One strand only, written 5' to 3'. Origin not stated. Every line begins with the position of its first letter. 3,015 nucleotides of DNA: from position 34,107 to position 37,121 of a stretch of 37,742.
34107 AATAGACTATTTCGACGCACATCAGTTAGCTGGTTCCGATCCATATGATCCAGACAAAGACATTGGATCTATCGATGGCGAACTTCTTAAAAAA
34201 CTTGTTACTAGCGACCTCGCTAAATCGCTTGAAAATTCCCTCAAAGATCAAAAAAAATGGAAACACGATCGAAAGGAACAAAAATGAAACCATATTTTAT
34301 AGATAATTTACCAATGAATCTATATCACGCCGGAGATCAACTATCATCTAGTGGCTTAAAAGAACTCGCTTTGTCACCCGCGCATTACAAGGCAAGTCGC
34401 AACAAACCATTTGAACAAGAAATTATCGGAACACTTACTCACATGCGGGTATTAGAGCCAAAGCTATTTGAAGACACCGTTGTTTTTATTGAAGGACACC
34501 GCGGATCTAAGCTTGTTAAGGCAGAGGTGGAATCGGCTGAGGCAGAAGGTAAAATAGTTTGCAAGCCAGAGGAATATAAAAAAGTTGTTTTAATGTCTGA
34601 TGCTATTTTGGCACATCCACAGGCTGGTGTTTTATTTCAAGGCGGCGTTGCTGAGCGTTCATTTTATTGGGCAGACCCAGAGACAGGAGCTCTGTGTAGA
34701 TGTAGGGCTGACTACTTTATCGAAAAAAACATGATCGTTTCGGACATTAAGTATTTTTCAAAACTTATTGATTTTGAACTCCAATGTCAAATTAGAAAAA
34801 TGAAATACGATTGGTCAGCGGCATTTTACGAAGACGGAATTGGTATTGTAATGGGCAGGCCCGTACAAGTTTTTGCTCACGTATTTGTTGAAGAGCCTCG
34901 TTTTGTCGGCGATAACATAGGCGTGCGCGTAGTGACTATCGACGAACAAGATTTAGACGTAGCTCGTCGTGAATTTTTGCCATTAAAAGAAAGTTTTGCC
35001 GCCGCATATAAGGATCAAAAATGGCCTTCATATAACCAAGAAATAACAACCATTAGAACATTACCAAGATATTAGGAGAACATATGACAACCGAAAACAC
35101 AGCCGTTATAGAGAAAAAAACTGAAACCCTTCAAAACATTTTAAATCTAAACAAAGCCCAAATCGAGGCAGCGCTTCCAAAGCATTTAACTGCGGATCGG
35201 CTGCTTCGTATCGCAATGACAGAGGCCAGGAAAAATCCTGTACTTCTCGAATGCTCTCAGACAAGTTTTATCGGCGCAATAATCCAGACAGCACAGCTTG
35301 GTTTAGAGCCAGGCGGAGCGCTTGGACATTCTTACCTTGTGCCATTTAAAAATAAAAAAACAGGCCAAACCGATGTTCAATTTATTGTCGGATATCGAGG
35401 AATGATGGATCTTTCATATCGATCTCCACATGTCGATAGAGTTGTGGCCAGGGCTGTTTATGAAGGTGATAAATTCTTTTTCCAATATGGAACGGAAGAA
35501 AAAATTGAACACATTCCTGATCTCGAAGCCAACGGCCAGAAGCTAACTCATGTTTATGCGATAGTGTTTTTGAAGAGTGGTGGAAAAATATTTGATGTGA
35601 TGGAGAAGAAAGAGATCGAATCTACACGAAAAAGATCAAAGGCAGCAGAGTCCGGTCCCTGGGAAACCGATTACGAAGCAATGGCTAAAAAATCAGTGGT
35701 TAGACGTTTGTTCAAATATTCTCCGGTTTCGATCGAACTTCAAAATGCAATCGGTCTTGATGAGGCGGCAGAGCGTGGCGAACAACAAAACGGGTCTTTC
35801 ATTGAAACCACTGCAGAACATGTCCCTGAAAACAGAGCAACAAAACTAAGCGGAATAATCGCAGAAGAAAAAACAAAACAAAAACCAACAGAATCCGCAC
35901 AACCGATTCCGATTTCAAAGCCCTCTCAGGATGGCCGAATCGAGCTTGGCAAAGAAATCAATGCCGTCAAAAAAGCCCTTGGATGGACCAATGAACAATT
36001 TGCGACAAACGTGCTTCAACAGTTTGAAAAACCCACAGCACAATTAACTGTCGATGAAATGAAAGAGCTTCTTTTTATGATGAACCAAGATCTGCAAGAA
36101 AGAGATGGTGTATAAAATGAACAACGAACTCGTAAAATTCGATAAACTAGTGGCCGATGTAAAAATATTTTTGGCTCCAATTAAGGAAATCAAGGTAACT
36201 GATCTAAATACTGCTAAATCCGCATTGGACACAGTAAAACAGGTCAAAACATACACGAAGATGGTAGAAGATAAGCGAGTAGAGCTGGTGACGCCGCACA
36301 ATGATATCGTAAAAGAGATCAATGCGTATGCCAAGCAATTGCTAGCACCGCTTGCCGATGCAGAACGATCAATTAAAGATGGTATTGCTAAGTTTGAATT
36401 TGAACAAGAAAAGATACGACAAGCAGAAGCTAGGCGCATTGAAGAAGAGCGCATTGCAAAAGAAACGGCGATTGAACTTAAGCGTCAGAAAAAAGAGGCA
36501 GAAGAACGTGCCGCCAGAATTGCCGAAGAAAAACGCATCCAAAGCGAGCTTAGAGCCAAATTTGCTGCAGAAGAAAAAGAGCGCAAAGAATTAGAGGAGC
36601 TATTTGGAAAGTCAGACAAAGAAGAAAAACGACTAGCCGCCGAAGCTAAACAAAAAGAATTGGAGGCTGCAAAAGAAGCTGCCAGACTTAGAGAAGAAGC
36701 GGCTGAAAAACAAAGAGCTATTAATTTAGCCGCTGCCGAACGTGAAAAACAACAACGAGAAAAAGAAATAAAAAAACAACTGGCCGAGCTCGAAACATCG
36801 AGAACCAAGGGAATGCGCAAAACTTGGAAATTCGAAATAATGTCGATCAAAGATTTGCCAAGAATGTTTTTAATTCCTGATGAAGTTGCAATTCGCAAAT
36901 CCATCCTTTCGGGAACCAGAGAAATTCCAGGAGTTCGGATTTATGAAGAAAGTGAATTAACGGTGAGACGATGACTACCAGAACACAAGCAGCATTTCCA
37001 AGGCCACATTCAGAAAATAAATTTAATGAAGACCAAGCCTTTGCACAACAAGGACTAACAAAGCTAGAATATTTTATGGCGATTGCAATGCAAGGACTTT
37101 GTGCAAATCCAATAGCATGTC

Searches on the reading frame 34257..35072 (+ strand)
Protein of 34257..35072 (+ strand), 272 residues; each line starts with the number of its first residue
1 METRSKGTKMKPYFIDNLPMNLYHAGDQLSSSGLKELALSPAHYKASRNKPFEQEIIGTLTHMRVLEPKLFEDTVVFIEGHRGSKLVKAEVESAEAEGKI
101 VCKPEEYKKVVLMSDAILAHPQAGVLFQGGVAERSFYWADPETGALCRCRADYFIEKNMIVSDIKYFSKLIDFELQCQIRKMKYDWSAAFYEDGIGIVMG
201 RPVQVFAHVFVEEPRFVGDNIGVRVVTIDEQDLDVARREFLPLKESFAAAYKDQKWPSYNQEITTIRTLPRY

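Call 61: search_protein_families(library=phrogs, proteins=[window:34257-35072:+], max_evalue=0.00001)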
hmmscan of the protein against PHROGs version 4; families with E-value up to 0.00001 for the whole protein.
window:34257-35072:+ (272 aa): 2 families
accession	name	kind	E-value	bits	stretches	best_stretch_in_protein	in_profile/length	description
phrog_412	-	DNA, RNA and nucleotide metabolism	1.1e-58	200.6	1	4-268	130-402/440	exonuclease VIII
phrog_607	-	DNA, RNA and nucleotide metabolism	8.3e-24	84.9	1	95-259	701-859/883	exonuclease VII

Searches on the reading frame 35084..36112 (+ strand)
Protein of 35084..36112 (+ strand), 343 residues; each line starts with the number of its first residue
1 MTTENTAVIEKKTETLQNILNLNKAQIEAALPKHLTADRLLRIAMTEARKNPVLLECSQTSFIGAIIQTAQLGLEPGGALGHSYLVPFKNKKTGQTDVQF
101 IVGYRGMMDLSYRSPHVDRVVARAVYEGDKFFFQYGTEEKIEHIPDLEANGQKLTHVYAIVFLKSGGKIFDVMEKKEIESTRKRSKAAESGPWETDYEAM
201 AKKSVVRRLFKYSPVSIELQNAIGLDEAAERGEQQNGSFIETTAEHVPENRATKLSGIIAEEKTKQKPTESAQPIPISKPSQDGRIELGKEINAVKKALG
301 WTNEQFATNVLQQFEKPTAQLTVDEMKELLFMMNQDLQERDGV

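Call 61: search_protein_families(library=phrogs, proteins=[window:35084-36112:+], max_evalue=0.00001)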
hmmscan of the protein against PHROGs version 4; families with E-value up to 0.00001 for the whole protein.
window:35084-36112:+ (343 aa): 4 families
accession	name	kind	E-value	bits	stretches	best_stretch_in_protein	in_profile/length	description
phrog_148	-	DNA, RNA and nucleotide metabolism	3.2e-84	284.7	1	2-322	7-341/387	RecT-like ssDNA annealing protein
phrog_34786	-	unknown function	1.9e-29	103.1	1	23-100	38-115/116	-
phrog_34753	-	unknown function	6.3e-11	43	1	66-132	100-167/364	-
phrog_19737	-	unknown function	3e-06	28.4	1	49-114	45-104/108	-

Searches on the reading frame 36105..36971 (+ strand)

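Call 61: search_protein_families(library=phrogs, proteins=[window:36105-36971:+], max_evalue=0.00001)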
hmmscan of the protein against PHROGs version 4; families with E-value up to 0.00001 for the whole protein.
window:36105-36971:+ (289 aa): 1 family
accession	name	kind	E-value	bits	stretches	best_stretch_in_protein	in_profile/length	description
phrog_10477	-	DNA, RNA and nucleotide metabolism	1.9e-14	55.2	1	35-120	43-128/243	exonuclease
